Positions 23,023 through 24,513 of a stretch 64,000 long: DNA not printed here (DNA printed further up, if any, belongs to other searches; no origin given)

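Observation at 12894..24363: Convergent dockerin-bearing giant protein and cohesin-like anchored protein: candidate cohesin-dockerin surface display pair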

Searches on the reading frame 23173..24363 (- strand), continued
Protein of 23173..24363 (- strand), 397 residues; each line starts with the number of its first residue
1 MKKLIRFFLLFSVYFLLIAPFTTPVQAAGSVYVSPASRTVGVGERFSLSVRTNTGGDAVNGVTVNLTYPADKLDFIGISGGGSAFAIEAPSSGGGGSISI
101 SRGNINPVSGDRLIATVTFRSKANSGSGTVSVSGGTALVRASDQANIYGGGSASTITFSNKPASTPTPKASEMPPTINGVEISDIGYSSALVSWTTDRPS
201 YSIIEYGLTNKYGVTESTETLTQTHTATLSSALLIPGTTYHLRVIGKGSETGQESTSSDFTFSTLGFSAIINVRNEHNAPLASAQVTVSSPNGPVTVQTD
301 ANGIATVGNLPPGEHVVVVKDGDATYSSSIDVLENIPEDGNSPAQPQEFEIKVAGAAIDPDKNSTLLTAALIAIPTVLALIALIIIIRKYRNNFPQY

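Call 59: find_encoding_contigs(protein=P0008, flank=10000, max_places=2)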
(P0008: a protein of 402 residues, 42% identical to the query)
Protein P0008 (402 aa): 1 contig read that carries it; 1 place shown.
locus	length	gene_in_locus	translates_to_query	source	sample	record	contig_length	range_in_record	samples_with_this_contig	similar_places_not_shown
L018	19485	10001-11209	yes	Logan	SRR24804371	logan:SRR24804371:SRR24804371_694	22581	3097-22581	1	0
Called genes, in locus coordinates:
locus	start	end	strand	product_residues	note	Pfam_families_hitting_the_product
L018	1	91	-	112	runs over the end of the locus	-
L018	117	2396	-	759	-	PF04932:Wzy_C, PF13431:TPR_17 (faint), PF14559:TPR_19 (faint)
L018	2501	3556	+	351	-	PF06723:MreB_Mbl, PF00022:Actin (weak), PF00012:HSP70, PF14450:FtsA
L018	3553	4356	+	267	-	PF04085:MreC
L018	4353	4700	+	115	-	-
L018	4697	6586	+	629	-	PF03717:PBP_dimer, PF00905:Transpeptidase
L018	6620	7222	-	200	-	-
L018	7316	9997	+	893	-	PF13574:Reprolysin_2 (weak), PF13688:Reprolysin_5 (weak), PF17957:Big_7, PF00404:Dockerin_1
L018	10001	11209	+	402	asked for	PF16656:Pur_ac_phosph_N (weak), PF24107:DUF7382 (weak), PF13620:CarboxypepD_reg, PF13715:CarbopepD_reg_2 (weak)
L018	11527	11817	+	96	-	-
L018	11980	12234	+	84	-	-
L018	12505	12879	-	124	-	-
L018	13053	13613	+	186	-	-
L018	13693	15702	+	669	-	PF01751:Toprim, PF01131:Topoisom_bac, PF01396:Zn_ribbon_Top1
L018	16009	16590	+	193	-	-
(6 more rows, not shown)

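Call 78: find_encoding_contigs(protein=P0012, flank=6000, max_places=2)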
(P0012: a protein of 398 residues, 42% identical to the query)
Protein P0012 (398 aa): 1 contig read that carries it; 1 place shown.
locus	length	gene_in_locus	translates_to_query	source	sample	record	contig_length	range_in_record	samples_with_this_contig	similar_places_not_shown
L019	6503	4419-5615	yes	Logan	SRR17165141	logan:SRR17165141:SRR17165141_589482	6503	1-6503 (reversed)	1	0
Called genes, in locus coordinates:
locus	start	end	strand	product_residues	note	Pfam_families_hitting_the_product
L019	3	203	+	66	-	?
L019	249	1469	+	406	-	PF16656:Pur_ac_phosph_N (weak), PF13620:CarboxypepD_reg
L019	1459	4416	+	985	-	PF13688:Reprolysin_5, PF10633:NPCBM_assoc, PF17957:Big_7, PF25833:Fn3_SaeA_3rd (faint), PF00404:Dockerin_1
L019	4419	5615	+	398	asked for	PF16656:Pur_ac_phosph_N (weak), PF13620:CarboxypepD_reg (weak)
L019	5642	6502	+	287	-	?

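Call 79: find_encoding_contigs(protein=P0016, flank=6000, max_places=2)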
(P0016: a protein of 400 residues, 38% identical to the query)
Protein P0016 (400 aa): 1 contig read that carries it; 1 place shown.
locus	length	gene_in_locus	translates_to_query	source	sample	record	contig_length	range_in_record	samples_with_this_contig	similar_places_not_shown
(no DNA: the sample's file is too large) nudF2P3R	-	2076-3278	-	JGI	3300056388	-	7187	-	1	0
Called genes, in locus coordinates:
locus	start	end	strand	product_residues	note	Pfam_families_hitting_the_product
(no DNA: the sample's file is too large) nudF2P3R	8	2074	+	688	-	PF13750:Big_3_3 (faint), PF17957:Big_7, PF16355:DUF4982 (faint), PF17957:Big_7, PF19077:Big_13 (weak), PF17957:Big_7, PF00041:fn3 (weak), PF00404:Dockerin_1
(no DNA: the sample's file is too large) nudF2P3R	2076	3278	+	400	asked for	PF13620:CarboxypepD_reg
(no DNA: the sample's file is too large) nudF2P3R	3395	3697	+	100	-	-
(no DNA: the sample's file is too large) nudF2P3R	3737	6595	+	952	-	PF00133:tRNA-synt_1, PF09334:tRNA-synt_1g (weak), PF08264:Anticodon_1, PF19302:DUF5915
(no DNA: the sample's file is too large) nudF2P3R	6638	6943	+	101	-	PF00829:Ribosomal_L21p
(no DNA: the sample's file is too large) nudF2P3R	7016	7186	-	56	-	?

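Call 80: find_encoding_contigs(protein=P0019, flank=8000, max_places=2)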
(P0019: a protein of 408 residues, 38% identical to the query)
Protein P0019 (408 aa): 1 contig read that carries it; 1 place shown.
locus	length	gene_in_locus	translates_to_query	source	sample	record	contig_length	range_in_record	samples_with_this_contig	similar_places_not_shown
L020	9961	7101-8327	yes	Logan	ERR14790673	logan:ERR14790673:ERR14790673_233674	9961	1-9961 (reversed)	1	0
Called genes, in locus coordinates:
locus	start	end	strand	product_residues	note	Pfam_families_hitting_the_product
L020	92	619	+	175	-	PF04138:GtrA_DPMS_TM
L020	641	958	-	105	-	PF01638:HxlR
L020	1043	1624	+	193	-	PF02525:Flavodoxin_2, PF03358:FMN_red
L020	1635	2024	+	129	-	PF01894:YjbQ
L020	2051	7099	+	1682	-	PF00082:Peptidase_S8, PF01839:FG-GAP (faint), PF25788:Ig_Rha78A_N (faint), PF25059:FN3_DSCAM-DSCAML_C (faint), PF13517:FG-GAP_3, PF17957:Big_7, PF00041:fn3 (weak), PF00041:fn3, +3 more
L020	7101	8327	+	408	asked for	PF00963:Cohesin (weak)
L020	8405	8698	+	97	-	PF02686:GatC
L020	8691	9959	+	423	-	?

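Call 91: search_protein_families(library=ncbifam, proteins=[window:23173-24363:-], max_evalue=0.01)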
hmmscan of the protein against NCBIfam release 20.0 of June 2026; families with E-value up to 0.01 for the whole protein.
window:23173-24363:- (397 aa): 0 families

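Call 94: search_protein_families(library=pfam, proteins=[L008:1700-2413:-, L008:2448-3107:-, L008:3392-4249:-, L008:4789-5481:-, L008:7524-8261:-, L008:8534-9886:-, L008:9890-10414:+, L008:10775-11542:-], max_evalue=0.0001)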
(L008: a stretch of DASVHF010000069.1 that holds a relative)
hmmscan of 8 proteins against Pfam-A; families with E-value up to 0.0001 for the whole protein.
L008:1700-2413:- (238 aa): 2 families
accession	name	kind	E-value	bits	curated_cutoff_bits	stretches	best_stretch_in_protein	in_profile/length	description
PF00542.24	Ribosomal_L12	-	8.4e-26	90.5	25.9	1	171-238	1-67/67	Ribosomal protein L7/L12 C-terminal domain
PF16320.10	Ribosomal_L12_N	-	2.3e-16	59.7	25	1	113-159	2-46/48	Ribosomal protein L7/L12 dimerisation domain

L008:2448-3107:- (220 aa): 1 family
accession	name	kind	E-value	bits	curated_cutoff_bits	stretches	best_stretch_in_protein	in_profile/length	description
PF00466.25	Ribosomal_L10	-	6.1e-28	97.3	22.8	1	45-140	3-99/100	Ribosomal protein L10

L008:3392-4249:- (286 aa): 1 family
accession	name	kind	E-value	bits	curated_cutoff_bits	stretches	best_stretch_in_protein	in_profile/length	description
PF00687.26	Ribosomal_L1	-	6.9e-47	160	32.2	1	81-274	2-198/198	Ribosomal protein L1p/L10e family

L008:4789-5481:- (231 aa): 2 families
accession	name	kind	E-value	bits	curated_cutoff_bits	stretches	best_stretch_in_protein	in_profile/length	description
PF02357.24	NusG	-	1.1e-29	103.3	22.2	1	61-163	2-92/93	Transcription termination factor nusG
PF00467.35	KOW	-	3.8e-06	27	22.3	1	181-210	2-27/32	KOW motif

L008:7524-8261:- (246 aa): 1 family
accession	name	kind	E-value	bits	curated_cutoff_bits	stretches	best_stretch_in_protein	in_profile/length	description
PF02163.28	Peptidase_M50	-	1.1e-13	51.5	27.2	2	162-198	160-196/221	Peptidase family M50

L008:8534-9886:- (451 aa): 3 families
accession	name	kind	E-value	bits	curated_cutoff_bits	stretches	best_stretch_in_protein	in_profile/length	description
PF00551.24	Formyl_trans_N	-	2.5e-45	154.9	26.1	1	167-348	2-180/181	Formyl transferase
PF01327.26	Pep_deformylase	-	3.8e-39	134.2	22.8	1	14-157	3-153/156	Polypeptide deformylase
PF02911.23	Formyl_trans_C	-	9.8e-11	42.2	21.1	1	373-420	2-49/100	Formyl transferase, C-terminal domain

L008:9890-10414:+ (175 aa): 0 families

L008:10775-11542:- (256 aa): 0 families
